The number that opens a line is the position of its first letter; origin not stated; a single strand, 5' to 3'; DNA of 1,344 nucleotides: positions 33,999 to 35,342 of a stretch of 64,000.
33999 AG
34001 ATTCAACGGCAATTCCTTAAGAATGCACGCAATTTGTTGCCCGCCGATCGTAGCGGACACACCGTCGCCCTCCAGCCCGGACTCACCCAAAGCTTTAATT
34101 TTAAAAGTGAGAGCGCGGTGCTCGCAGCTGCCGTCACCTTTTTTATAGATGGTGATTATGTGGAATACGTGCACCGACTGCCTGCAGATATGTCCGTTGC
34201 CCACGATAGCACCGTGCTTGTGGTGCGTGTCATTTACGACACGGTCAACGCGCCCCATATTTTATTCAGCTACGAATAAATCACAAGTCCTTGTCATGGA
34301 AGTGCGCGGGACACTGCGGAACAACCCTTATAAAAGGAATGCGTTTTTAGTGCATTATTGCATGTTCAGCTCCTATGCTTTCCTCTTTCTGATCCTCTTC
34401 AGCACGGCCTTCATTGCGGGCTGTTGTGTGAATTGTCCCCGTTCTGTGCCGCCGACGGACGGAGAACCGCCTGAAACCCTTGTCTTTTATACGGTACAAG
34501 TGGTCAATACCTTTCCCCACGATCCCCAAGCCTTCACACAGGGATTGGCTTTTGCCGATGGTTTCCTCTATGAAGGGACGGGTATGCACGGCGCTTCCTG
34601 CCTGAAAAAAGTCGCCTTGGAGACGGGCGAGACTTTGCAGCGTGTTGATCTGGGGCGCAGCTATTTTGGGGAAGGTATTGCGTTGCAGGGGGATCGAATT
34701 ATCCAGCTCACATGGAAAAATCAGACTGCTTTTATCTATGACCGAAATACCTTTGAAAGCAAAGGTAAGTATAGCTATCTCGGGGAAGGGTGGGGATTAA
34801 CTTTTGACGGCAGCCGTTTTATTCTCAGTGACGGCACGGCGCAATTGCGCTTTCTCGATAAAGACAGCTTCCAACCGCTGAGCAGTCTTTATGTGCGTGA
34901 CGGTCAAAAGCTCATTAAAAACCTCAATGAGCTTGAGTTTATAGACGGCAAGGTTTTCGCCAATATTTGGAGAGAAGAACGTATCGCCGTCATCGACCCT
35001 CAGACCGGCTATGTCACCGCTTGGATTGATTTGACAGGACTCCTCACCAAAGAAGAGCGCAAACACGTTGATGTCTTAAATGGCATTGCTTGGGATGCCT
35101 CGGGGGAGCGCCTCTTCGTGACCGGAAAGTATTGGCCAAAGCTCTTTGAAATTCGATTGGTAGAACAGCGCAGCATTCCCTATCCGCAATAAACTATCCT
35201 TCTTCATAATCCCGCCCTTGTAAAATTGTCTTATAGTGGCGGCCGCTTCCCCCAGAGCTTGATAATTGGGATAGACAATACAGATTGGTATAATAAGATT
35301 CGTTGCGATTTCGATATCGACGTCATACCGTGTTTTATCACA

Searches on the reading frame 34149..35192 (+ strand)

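Call 54: search_protein_families(library=pfam, proteins=[window:34149-35192:+], max_evalue=0.0001)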
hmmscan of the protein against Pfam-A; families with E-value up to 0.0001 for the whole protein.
window:34149-35192:+ (347 aa): 1 family
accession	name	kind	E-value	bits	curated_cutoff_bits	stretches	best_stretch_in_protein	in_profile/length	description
PF05096.18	Glu_cyclase_2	-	3.5e-92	308.8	22.3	1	108-337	19-249/249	Glutamine cyclotransferase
